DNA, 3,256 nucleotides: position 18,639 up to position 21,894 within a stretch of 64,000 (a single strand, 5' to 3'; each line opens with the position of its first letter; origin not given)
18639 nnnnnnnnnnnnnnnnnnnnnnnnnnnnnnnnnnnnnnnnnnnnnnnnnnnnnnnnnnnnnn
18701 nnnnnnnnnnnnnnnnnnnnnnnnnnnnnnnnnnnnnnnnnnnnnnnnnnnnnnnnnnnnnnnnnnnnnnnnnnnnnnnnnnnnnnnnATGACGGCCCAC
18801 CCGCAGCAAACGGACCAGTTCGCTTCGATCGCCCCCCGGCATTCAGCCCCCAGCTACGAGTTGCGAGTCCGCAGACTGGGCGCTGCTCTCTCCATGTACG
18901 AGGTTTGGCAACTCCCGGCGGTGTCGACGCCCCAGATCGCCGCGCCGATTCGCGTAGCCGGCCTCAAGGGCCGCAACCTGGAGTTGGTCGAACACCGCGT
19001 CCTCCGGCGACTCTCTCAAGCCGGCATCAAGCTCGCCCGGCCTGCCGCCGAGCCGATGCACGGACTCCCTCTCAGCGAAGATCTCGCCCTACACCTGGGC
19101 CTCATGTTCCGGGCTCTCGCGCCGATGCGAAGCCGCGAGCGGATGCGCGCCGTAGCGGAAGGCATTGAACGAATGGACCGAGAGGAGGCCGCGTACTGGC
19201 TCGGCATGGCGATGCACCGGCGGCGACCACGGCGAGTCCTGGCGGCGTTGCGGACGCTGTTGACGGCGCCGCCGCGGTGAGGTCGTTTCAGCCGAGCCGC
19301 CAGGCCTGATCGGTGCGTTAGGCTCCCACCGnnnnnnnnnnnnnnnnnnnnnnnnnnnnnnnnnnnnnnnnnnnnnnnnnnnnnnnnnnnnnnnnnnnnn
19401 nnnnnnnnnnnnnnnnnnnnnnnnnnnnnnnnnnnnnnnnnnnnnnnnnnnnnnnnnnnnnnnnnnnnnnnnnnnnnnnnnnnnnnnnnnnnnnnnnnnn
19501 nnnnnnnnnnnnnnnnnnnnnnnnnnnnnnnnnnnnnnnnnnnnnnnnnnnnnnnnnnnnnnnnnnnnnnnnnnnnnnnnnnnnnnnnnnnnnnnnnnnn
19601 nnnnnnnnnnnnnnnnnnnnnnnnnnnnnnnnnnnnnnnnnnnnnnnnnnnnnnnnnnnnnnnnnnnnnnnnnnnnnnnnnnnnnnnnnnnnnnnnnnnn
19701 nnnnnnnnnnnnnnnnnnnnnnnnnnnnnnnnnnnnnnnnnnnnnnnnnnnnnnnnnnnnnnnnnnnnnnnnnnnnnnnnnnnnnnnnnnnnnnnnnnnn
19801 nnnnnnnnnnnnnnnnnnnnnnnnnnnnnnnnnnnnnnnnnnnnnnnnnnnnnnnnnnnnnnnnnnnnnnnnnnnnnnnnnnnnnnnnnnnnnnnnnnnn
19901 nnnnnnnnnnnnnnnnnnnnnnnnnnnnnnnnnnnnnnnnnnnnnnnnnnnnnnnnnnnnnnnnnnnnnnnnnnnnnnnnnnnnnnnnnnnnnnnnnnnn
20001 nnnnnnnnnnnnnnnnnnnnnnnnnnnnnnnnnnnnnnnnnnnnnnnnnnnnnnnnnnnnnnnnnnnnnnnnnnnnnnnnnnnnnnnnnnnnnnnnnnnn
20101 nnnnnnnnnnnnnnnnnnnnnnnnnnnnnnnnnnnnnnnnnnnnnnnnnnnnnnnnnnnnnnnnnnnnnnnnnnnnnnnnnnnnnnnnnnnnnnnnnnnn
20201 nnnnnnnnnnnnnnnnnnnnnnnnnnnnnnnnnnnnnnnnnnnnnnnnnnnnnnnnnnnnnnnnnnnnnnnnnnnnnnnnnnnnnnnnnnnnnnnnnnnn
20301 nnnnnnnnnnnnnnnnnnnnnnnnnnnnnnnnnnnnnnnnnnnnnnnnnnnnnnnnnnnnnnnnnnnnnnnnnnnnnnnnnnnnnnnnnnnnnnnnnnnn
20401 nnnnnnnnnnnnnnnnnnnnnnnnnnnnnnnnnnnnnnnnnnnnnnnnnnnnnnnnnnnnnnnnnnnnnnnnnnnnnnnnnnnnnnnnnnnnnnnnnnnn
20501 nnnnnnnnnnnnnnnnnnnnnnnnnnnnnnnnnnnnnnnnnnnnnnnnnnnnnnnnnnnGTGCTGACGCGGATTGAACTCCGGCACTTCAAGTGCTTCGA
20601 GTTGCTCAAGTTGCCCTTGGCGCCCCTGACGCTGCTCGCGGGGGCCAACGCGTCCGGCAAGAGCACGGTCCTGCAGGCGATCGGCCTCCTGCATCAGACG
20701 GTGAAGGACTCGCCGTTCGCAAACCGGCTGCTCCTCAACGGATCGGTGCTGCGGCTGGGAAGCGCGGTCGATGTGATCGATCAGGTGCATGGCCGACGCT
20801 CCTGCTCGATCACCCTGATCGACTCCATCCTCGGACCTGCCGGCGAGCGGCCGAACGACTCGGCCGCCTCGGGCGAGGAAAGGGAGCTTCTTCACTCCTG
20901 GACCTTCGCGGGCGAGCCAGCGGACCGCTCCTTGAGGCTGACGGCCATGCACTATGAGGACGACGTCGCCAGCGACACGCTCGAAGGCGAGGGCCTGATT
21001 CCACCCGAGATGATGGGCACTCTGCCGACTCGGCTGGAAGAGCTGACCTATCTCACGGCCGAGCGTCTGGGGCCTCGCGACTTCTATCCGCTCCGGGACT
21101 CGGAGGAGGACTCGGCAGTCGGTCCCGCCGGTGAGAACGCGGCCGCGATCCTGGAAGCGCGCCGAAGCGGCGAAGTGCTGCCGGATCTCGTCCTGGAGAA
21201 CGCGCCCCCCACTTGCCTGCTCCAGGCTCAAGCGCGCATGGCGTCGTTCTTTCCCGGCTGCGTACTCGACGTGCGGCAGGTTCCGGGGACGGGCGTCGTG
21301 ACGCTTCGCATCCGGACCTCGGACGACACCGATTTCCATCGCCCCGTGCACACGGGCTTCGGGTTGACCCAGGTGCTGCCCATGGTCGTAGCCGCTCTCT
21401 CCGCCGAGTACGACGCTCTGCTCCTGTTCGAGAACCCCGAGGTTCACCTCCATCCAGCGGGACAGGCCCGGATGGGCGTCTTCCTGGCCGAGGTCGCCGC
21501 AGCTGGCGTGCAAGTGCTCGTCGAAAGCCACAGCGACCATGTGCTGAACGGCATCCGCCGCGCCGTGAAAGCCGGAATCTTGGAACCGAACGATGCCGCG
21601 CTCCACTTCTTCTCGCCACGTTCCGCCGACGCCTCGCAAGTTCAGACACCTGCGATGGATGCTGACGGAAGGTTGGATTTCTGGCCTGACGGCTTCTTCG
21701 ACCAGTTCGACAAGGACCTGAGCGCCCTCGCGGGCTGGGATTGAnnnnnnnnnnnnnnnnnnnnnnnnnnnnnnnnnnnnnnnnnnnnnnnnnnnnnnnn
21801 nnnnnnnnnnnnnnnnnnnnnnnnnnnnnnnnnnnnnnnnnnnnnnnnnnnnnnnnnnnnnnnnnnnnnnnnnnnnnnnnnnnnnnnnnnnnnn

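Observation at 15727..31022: Ten-gene, translationally coupled defence super-operon in which an RM-like DUF499/DUF1156/PLD-SNF2 module is split by two other defence modules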

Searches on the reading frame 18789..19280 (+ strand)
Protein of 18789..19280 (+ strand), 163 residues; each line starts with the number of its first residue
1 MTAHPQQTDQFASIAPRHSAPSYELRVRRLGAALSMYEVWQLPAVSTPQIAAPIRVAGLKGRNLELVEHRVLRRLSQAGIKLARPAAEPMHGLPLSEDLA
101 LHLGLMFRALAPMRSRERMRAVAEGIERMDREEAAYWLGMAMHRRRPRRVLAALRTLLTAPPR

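Call 3: search_protein_families(library=pfam, proteins=[window:18789-19280:+], max_evalue=0.01)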
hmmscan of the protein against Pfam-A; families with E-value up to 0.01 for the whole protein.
window:18789-19280:+ (163 aa): 2 families
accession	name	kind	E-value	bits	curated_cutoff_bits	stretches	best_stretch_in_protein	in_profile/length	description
PF24728.1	DUF7680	-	2.2e-42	145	24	1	23-159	1-140/141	Domain of unknown function (DUF7680)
PF10074.15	RovC_DNA-bd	-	0.0052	17.8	26.4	1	73-152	16-92/107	T6SS, Transcription factor, DNA binding domain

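Call 4: search_protein_families(library=padloc, proteins=[window:18789-19280:+], max_evalue=0.01)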
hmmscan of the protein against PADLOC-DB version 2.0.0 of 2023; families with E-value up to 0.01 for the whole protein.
window:18789-19280:+ (163 aa): 0 families

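Call 34: find_homologous_proteins(query=window:18789-19280:+, max_evalue=0.001)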
Query window:18789-19280:+ (163 aa): 2566 proteins with E <= 0.001 among 3304 candidates; the best 120 are listed.
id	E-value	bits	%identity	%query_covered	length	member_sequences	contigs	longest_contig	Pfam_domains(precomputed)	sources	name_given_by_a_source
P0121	7.9e-97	339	100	100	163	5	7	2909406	PF24728.2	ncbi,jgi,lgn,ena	-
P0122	2.1e-85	302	91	99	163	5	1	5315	PF24728.2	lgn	-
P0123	4.0e-83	295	90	99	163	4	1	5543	PF24728.2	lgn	-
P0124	8.8e-83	293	90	99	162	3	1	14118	PF24728.2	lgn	-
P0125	2.7e-82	292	89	100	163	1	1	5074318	PF24728.2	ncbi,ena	-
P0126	2.5e-81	289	87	100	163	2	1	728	PF24728.2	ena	-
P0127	1.0e-80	287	88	99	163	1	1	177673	PF24728.2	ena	-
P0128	7.1e-80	284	86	99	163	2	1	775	PF24728.2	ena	-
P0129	2.2e-79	282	85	100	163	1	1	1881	PF24728.2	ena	-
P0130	1.8e-78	279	84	100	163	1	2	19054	PF24728.2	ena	-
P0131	2.7e-78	279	84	99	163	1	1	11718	PF24728.2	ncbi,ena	-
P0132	5.0e-78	278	85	99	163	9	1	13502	PF24728.2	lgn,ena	-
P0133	6.0e-78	278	85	100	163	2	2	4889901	PF24728.2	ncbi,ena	-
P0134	2.0e-77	276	84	99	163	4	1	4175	PF24728.2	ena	-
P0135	9.6e-77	274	84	99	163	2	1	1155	PF24728.2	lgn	-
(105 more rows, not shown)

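Call 37: search_solved_structures(query=A2, max_evalue=10)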
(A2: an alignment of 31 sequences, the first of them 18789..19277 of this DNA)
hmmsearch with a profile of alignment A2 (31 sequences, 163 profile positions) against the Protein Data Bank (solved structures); distinct sequences matched with E-value up to 10: 1.
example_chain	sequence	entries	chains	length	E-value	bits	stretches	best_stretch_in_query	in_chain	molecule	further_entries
6rfz_A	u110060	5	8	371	4.4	10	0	21-44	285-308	lectin PLL2 from Photorhabdus laumondii | Photorhabdus luminescens subsp. laumondii TTO1 complete genome segment 3/17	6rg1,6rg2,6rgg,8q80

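Call 46: predict_structure(alignment_id=A2)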
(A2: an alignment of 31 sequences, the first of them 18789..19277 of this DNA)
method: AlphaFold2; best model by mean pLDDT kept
length: 163 residues; sequences in the alignment: 31
mean_pLDDT: 84.9   pTM: 0.79
mean pLDDT of the five models: 84.9, 83.3, 83.1, 81.7, 81.1
residues with pLDDT >= 90: 104; 70-90: 31; 50-70: 13; < 50: 15
segments of 3 or more residues with pLDDT < 50: 1-15
pLDDT, mean of each block of 10 residues (from residue 1): 43 54 89 85 89 94 92 92 61 90 97 94 96 96 92 95 72
secondary structure, 60 per line:
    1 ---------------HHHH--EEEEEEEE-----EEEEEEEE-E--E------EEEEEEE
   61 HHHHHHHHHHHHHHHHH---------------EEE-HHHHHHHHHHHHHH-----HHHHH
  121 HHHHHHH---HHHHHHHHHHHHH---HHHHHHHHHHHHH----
elements in order: H16-19 E22-29 E35-42 E54-60 H61-77 E93-95 H97-110 H116-127 H131-143 H147-159

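Call 48: search_protein_families(library=pfam, alignment_id=A2, max_evalue=10)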
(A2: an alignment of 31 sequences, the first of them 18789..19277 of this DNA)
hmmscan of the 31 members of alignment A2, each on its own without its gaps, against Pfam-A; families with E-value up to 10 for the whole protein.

A. member 1, window:18789-19277:+ (163 aa): 3 families
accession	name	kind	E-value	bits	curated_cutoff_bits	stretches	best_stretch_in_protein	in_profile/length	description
PF24728.1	DUF7680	-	2.2e-42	145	24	1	23-159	1-140/141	Domain of unknown function (DUF7680)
PF10074.15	RovC_DNA-bd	-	0.0052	17.8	26.4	1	73-152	16-92/107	T6SS, Transcription factor, DNA binding domain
PF03861.19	ANTAR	-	2.7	8.3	27.3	0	128-153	25-51/54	ANTAR domain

B. families by the number of members that match (of 31 scanned): 7 families
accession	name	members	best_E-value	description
PF24728.1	DUF7680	31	2.2e-45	Domain of unknown function (DUF7680)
PF03861.19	ANTAR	9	1.4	ANTAR domain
PF10074.15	RovC_DNA-bd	7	0.0052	T6SS, Transcription factor, DNA binding domain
PF22047.1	RecJ_C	5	0.047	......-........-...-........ exonuclease RecJ C-terminal domain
PF13796.11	Sensor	2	0.81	Putative sensor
PF16082.10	Phage_holin_2_4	1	0.071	Bacteriophage holin family, superfamily II-like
PF15505.12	Vexin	1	0.083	Vexin domain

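Call 49: fold_search(model_id=the predicted structure, library=pdb)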
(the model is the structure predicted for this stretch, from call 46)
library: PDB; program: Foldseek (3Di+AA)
matches with E <= 10: 262; with E <= 0.001: 0
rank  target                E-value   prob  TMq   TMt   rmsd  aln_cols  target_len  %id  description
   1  5tgh_A                7.8e-02  0.15  0.17  0.18  16.6       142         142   15  Structure of the SNX5 PX domain in complex with chlamydial protein IncE in space group P32 (released 2017-05-03)
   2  5tp1_C                8.3e-02  0.18  0.19  0.20  16.8       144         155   12  The structure of the C-terminus of virulence protein IncE from Chlamydia trachomatis bound to Mus musculus SNX5-PX dom (released 2017-08-30)
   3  5tgh_E                3.0e-01  0.13  0.18  0.20  16.5       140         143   14  Structure of the SNX5 PX domain in complex with chlamydial protein IncE in space group P32 (released 2017-05-03)
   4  5t2a_s                3.1e-01  0.51  0.24  0.16   5.7        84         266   15  CryoEM structure of the Leishmania donovani 80S ribosome at 2.9 Angstrom resolution (released 2017-01-25)
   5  8eov                  5.6e-01  0.72  0.35  0.40   5.5       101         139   19  Precisely patterned nanofibers made from extendable protein multiplexes (released 2023-08-16)
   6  5oee_F                7.5e-01  0.12  0.23  0.11  14.4       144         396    9  Structure of large terminase from the thermophilic bacteriophage D6E (Crystal form 3) (released 2017-10-11)
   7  5oe9_C                9.5e-01  0.14  0.24  0.11  13.6       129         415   12  Structure of large terminase from the thermophilic bacteriophage D6E in complex with sulfate (Crystal form 2) (released 2017-10-11)
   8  5oea_A                1.0e+00  0.13  0.25  0.12  14.3       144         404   10  Structure of large terminase from the thermophilic bacteriophage D6E in complex with ATP-gamma-S (Crystal form 3) (released 2017-10-11)
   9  3u0k_A                1.1e+00  0.03  0.17  0.14  17.2       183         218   11  Crystal Structure of the genetically encoded calcium indicator RCaMP (released 2012-10-03)
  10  5eqp_B                1.1e+00  0.03  0.15  0.09  19.9       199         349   16  Crystal structure of choline kinase alpha-1 bound by 6-[(4-methyl-1,4-diazepan-1-yl)methyl]quinoline (compound 37) (released 2016-01-06)
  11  5oee_A                1.1e+00  0.28  0.25  0.12   4.9        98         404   11  Structure of large terminase from the thermophilic bacteriophage D6E (Crystal form 3) (released 2017-10-11)
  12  3cj1                  1.1e+00  0.23  0.23  0.10   8.1        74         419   15  Structure of Rattus norvegicus NTPDase2 (released 2008-04-29)
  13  6ysq_E                1.1e+00  0.08  0.15  0.10  15.2        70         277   18  The hC4Nb8 complement inhibitory nanobody in complex with C4b (released 2020-06-24)
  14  8wrs_A                1.2e+00  0.06  0.17  0.06  21.3       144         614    9  Cryo-EM structure of Cas12-1 with 5 nt complementary heteroduplex (released 2025-04-16)
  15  2gia_A                1.3e+00  0.08  0.22  0.22  14.7       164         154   13  Crystal structures of trypanosoma bruciei MRP1/MRP2 (released 2006-09-05)
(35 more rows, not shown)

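Call 58: search_protein_families(library=ncbifam, proteins=[window:18789-19280:+], max_evalue=0.001)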
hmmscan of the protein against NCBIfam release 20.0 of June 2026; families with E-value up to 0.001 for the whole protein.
window:18789-19280:+ (163 aa): 0 families

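Call 60: find_encoding_contigs(protein=P0121, flank=10000, max_places=7)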
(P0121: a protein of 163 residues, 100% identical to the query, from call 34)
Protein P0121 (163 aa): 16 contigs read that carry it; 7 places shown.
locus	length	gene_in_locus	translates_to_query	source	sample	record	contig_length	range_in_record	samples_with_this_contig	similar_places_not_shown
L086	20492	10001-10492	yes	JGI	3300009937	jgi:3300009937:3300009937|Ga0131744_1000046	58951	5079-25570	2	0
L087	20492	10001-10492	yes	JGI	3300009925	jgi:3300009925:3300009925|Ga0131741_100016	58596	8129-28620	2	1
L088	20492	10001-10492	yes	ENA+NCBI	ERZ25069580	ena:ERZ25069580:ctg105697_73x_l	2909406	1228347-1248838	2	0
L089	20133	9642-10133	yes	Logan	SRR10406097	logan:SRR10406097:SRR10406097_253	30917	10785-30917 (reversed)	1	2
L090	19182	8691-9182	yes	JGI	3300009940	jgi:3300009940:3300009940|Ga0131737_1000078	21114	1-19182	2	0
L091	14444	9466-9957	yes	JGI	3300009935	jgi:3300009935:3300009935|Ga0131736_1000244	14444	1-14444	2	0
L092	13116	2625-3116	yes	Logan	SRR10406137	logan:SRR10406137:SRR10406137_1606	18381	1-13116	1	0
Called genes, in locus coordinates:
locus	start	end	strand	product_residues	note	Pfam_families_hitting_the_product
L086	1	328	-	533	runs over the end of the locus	PF00884:Sulfatase, PF16347:SGSH_C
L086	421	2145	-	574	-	PF02463:SMC_N (faint), PF13175:AAA_15, PF13476:AAA_23, PF13304:AAA_21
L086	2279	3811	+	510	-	PF22691:Thiolase_C_1 (weak), PF18313:TLP1_add_C (faint)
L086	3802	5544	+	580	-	PF00496:SBP_bac_5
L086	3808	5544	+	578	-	PF00496:SBP_bac_5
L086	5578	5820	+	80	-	-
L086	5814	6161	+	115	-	PF02452:PemK_toxin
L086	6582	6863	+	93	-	-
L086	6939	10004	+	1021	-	PF04465:DUF499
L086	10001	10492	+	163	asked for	PF24728:DUF7680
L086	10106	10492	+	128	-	PF24728:DUF7680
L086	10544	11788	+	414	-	PF03235:GmrSD_N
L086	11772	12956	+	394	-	PF02463:SMC_N (faint), PF13175:AAA_15, PF13476:AAA_23 (weak), PF13304:AAA_21, PF13175:AAA_15, PF12476:DUF3696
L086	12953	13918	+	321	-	-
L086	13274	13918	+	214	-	-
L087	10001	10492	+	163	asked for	PF24728:DUF7680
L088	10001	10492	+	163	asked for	PF24728:DUF7680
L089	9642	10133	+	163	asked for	PF24728:DUF7680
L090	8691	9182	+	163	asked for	PF24728:DUF7680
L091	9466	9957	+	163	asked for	PF24728:DUF7680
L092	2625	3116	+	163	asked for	PF24728:DUF7680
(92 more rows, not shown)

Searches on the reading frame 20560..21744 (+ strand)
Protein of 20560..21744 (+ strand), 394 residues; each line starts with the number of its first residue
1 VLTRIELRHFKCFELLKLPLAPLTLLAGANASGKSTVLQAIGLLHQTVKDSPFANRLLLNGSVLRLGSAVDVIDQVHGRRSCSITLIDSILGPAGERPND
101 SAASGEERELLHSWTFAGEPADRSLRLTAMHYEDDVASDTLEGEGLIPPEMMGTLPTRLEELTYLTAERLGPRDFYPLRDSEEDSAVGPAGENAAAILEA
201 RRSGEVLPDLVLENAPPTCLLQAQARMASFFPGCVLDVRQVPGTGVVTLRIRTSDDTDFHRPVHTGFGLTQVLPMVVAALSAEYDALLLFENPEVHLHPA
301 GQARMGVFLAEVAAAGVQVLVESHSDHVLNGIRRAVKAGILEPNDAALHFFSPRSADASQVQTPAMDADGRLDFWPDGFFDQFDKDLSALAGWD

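Call 3: search_protein_families(library=pfam, proteins=[window:20560-21744:+], max_evalue=0.01)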
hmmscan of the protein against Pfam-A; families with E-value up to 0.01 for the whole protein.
window:20560-21744:+ (394 aa): 8 families
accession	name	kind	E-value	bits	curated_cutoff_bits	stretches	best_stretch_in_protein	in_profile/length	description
PF13175.12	AAA_15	-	1.8e-19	71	32.1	2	265-328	301-373/374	AAA ATPase domain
PF13304.12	AAA_21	-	2e-18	68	27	2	223-330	220-304/304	AAA domain, putative AbiEii toxin, Type IV TA system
PF12476.13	DUF3696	-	6.1e-16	58.8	22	1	342-390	2-52/52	Protein of unknown function (DUF3696)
PF13476.12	AAA_23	-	5.8e-06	27.5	27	1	4-43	1-41/201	AAA domain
PF02463.25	SMC_N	-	1.6e-05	24.9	40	1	1-41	1-44/220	RecF/RecN/SMC N terminal domain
PF11398.14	DUF2813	-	6.7e-05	22.9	21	0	2-46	3-47/372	Protein of unknown function (DUF2813)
PF13555.12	AAA_29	-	0.00059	20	27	1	3-42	2-43/61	P-loop containing region of AAA domain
PF13514.12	AAA_27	-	0.0062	16.6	22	1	3-45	4-50/206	AAA domain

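Call 4: search_protein_families(library=padloc, proteins=[window:20560-21744:+], max_evalue=0.01)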
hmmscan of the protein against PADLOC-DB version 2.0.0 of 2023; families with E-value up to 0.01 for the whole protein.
window:20560-21744:+ (394 aa): 108 families (the best 25 are shown)
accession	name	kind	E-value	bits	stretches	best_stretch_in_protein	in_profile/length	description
PDLC03878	NsnB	-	5.4e-98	326.9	1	1-392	1-344/345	-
PDLC04707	PDC-M55A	-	2.1e-31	107.4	2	156-382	182-401/421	-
PDLC04148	HEC-03B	-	4.3e-29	99.8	2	264-382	318-436/458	-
PDLC02979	AriA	-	1.1e-21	76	2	265-328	300-372/373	-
PDLC02980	AriA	-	8.3e-19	66.7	2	261-330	234-304/304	-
PDLC04178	HEC-01A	-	2.3e-16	57.9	2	2-52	9-59/399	-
PDLC04393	PDC-M07A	-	1e-15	55.7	1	1-51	1-51/435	-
PDLC04184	HEC-01A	-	2.7e-15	54.3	1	1-46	1-46/464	-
PDLC00096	GajA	-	2.1e-14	51.2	2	249-328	248-336/630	AAA ATPase domain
PDLC00311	PtuA1|PtuA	-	2.8e-14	50.9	2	2-51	3-54/455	AAA ATPase domain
PDLC02358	Old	-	3.2e-14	50.6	2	2-46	4-48/578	Old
PDLC04392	PDC-M07A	-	5.8e-14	50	1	1-46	1-46/432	-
PDLC00091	GajA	-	5.3e-13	46.7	2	283-326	295-339/627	AAA ATPase domain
PDLC04389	PDC-M07A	-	5.5e-13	46.7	1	2-55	6-59/443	-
PDLC04391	PDC-M07A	-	1.2e-12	45.6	1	1-55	1-55/412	-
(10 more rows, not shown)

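Call 58: search_protein_families(library=ncbifam, proteins=[window:20560-21744:+], max_evalue=0.001)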
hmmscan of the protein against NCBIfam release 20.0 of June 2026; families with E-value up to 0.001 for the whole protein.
window:20560-21744:+ (394 aa): 6 families
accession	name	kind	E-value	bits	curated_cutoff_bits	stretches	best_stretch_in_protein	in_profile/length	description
NF047739.1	antiphage_MADS3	equivalog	3.3e-16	59.5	420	1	1-85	1-84/427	methylation-associated defense system AAA family ATPase MAD3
TIGR00611.2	recf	equivalog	4.9e-07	29.2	172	1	2-45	1-45/339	DNA replication/repair protein RecF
NF041760.1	PtuA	equivalog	7.1e-07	28.5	500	1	2-41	52-92/524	retron Ec78 anti-phage system effector ATPase PtuA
NF040873.1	AztA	equivalog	0.00025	20.7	220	0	19-42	16-39/191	zinc ABC transporter ATP-binding protein AztA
NF010159.0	PRK13638.1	equivalog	0.0003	20.2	489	0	286-336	156-206/271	energy-coupling factor ABC transporter ATP-binding protein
TIGR01166.1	cbiO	subfamily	0.00067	19.2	211.8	0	280-325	141-186/190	cobalt ABC transporter, ATP-binding protein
